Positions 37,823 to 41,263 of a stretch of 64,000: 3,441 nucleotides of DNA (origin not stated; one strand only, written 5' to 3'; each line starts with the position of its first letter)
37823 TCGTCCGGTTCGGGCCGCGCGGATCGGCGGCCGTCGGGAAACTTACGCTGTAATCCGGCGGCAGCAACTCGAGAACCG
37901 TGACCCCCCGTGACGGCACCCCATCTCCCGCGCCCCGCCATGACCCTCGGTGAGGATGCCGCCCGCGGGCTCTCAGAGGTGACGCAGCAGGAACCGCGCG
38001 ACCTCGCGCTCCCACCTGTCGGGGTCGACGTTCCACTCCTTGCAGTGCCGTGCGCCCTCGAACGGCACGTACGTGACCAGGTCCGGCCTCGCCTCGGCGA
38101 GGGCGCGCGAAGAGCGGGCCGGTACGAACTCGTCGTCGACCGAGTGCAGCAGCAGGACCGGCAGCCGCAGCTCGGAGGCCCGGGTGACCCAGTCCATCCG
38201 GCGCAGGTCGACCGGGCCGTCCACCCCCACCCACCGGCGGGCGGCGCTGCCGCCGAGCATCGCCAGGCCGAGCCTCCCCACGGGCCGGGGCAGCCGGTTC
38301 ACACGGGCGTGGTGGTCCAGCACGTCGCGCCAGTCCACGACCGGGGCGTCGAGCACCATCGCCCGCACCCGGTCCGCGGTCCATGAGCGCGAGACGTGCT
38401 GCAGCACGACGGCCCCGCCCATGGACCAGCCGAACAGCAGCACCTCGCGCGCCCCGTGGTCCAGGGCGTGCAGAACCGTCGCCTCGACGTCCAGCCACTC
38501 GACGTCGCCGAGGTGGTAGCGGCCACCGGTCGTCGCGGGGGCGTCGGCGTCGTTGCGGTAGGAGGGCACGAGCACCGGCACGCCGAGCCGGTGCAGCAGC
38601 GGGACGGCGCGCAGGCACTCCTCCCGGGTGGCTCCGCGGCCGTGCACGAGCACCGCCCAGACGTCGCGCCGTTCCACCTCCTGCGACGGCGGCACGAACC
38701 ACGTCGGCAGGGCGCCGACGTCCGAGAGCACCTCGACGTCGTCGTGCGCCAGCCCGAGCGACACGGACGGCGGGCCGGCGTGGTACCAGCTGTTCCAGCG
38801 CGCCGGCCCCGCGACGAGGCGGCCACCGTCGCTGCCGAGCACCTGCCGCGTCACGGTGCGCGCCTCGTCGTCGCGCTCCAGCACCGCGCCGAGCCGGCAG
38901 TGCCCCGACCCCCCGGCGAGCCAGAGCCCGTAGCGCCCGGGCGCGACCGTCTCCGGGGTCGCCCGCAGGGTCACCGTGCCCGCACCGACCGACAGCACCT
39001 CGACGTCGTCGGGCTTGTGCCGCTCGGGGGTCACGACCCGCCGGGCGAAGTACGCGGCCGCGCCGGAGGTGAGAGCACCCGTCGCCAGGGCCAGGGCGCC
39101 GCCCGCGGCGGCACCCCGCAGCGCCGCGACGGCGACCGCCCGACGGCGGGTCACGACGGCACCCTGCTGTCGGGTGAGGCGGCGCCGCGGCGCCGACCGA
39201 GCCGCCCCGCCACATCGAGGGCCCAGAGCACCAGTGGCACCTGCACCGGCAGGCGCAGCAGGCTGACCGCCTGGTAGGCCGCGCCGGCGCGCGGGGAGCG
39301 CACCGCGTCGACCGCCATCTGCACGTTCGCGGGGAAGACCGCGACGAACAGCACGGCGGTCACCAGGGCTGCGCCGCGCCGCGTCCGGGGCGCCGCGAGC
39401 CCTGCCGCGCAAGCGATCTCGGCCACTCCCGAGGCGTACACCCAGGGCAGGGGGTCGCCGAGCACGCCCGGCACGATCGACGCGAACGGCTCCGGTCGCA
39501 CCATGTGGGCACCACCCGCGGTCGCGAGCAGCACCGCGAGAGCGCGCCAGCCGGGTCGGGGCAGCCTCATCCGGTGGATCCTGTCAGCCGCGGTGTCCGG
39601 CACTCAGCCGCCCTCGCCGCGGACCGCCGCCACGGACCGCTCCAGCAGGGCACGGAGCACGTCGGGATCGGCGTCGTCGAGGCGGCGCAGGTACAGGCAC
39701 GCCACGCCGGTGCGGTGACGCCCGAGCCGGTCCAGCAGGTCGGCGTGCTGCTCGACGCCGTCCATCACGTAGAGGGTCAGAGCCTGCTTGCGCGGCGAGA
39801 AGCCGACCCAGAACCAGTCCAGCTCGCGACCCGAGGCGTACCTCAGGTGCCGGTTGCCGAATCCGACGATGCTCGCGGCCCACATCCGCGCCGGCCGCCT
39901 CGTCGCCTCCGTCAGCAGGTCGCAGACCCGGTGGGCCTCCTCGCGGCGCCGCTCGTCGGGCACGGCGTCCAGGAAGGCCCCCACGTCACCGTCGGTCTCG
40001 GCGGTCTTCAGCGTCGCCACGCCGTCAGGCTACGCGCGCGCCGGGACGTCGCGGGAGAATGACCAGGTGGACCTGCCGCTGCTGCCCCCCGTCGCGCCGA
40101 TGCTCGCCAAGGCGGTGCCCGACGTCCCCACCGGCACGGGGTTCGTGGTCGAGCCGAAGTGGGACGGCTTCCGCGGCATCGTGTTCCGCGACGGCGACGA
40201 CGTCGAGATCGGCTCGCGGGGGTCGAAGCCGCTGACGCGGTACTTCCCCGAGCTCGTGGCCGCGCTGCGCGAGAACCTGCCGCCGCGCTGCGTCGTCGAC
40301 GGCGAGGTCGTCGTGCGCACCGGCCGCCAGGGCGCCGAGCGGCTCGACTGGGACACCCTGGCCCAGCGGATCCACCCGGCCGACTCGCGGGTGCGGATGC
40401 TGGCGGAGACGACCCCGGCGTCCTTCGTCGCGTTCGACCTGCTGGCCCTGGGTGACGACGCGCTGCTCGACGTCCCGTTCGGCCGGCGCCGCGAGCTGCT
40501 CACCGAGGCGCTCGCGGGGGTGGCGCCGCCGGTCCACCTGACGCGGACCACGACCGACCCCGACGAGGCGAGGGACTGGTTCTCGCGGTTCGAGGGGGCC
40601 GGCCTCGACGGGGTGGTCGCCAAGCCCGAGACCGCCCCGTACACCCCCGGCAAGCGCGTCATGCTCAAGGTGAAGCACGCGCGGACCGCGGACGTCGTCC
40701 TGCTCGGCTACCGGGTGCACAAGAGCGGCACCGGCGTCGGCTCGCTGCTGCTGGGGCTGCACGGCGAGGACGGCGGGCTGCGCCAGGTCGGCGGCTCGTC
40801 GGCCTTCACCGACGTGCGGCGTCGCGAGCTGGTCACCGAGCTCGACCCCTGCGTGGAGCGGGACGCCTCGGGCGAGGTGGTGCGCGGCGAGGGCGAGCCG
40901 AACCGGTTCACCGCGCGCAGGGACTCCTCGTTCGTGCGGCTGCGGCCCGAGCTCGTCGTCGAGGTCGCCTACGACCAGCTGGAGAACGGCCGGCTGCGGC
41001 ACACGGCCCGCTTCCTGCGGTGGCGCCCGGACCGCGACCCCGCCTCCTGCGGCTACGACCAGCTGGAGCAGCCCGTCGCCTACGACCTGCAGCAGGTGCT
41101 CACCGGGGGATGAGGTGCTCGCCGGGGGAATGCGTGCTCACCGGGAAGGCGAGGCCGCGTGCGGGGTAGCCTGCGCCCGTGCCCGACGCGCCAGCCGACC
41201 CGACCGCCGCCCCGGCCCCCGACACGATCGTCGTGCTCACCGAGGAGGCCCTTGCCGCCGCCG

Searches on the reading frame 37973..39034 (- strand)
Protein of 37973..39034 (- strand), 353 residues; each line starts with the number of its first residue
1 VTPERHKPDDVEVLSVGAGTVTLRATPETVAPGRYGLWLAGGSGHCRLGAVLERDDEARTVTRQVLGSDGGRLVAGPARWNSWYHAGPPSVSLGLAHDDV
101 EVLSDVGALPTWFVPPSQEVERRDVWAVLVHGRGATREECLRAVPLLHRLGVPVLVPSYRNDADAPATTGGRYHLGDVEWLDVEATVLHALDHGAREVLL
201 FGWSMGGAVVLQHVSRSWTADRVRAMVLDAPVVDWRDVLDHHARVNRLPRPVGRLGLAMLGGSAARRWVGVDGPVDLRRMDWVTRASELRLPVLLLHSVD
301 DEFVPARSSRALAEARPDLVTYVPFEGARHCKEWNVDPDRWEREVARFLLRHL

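Call 47: search_protein_families(library=pfam, proteins=[window:37973-39034:-], max_evalue=0.00001)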
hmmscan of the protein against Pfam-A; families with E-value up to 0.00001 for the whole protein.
window:37973-39034:- (353 aa): 2 families
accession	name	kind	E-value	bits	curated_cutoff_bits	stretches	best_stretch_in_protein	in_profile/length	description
PF00561.26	Abhydrolase_1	-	2.5e-12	47.4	25.8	1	128-239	4-113/245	alpha/beta hydrolase fold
PF12146.15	Hydrolase_4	-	3.5e-12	46.6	27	0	182-252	61-122/239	Serine aminopeptidase, S33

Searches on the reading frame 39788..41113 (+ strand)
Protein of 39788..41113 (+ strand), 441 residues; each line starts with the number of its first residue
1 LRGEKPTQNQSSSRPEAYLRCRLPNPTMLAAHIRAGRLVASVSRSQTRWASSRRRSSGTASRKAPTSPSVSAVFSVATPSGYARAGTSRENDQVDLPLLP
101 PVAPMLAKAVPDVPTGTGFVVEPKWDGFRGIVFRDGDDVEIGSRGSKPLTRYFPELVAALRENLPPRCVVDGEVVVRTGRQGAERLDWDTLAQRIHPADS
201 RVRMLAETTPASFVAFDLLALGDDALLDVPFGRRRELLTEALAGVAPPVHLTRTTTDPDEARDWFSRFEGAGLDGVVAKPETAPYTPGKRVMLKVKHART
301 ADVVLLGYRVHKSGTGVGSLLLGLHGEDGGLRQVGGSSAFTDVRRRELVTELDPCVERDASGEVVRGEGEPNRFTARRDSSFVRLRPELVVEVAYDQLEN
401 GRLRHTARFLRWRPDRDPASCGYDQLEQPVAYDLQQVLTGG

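Call 47: search_protein_families(library=pfam, proteins=[window:39788-41113:+], max_evalue=0.00001)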
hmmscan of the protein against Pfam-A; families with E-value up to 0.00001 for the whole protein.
window:39788-41113:+ (441 aa): 2 families
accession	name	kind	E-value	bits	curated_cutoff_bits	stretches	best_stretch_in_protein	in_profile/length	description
PF01068.26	DNA_ligase_A_M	-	1.3e-40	139.8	26.2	1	104-296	1-204/204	ATP dependent DNA ligase domain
PF04679.21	DNA_ligase_A_C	-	1.5e-11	45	27.5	1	314-416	2-94/94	ATP dependent DNA ligase C terminal region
